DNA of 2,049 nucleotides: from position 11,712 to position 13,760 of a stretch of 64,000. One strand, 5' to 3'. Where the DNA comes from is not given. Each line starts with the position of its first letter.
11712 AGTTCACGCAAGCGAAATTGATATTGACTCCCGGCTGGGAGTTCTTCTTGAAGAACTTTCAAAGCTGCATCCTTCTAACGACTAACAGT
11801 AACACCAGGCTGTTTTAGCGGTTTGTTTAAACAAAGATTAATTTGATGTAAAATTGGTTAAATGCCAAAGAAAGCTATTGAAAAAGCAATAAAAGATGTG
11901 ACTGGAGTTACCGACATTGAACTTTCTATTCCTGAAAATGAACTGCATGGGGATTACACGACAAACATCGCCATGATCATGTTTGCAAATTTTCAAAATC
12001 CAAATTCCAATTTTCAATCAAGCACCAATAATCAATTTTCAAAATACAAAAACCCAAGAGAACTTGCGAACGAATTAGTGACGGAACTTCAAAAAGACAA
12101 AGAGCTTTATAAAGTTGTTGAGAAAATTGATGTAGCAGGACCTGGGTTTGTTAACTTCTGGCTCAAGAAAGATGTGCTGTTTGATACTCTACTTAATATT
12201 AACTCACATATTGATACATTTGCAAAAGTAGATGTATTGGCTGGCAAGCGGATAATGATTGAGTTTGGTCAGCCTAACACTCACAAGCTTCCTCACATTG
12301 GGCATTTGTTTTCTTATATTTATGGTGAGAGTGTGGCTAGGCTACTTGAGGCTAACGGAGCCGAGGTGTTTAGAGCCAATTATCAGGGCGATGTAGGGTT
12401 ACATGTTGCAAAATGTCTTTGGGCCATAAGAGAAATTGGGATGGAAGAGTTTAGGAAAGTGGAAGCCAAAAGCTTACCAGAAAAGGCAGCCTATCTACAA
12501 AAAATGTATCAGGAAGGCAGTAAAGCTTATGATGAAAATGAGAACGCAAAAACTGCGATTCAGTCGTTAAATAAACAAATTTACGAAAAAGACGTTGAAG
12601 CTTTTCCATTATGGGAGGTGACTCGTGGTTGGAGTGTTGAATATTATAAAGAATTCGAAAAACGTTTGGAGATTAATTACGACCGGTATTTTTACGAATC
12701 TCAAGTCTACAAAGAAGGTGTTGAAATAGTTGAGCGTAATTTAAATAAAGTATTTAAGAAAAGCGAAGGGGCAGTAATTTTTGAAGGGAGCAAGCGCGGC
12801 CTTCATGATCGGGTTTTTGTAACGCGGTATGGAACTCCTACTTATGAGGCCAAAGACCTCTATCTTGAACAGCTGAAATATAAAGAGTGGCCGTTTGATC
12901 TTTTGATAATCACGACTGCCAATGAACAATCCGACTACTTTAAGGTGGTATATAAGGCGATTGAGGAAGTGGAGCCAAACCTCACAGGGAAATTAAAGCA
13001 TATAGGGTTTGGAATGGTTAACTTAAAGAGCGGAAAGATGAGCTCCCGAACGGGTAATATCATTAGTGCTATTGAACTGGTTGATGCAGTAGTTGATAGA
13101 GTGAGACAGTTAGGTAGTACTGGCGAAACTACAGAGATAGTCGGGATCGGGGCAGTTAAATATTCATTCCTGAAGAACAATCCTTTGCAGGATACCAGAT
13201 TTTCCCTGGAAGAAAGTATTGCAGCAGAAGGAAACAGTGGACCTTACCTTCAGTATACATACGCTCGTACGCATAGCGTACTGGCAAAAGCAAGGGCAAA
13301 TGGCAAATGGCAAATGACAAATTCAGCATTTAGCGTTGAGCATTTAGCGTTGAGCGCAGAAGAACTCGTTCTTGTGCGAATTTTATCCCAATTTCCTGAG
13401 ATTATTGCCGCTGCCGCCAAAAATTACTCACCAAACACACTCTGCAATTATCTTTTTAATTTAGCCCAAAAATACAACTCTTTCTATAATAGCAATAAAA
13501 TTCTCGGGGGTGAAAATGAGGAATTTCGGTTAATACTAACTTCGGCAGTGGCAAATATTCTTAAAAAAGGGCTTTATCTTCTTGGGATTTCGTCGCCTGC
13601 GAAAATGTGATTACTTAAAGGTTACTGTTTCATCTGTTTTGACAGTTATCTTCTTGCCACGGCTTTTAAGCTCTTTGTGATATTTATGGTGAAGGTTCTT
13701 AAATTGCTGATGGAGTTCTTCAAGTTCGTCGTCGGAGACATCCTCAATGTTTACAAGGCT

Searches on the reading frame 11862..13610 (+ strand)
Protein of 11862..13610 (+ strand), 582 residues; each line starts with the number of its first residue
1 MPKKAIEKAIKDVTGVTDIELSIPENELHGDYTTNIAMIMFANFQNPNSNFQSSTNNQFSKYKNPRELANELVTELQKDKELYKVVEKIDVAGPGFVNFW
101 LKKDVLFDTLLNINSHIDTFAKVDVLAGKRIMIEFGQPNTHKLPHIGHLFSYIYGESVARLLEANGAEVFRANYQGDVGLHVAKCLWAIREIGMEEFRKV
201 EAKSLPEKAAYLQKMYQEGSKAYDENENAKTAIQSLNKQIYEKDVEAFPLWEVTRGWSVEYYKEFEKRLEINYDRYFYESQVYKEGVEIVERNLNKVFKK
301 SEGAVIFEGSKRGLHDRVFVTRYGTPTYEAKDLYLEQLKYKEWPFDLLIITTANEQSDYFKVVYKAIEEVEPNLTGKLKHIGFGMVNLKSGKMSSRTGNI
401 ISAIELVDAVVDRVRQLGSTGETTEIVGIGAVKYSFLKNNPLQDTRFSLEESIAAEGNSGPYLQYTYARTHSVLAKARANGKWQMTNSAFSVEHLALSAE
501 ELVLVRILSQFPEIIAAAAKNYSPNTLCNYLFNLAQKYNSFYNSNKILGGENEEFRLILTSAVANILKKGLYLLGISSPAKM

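Call 46: search_protein_families(library=pfam, proteins=[window:11862-13610:+], max_evalue=0.001)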
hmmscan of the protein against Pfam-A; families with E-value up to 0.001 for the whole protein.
window:11862-13610:+ (582 aa): 3 families
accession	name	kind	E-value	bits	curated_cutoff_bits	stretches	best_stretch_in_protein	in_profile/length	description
PF00750.26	tRNA-synt_1d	-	2.8e-34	119.1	23.3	1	127-448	18-348/349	tRNA synthetases class I (R), catalytic domain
PF05746.21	DALR_1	-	3.5e-32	111.4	22.3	1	463-582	1-117/117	DALR anticodon binding domain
PF03485.21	Arg_tRNA_synt_N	-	5.5e-16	59.4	21.5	1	3-100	4-84/85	Arginyl tRNA synthetase N terminal domain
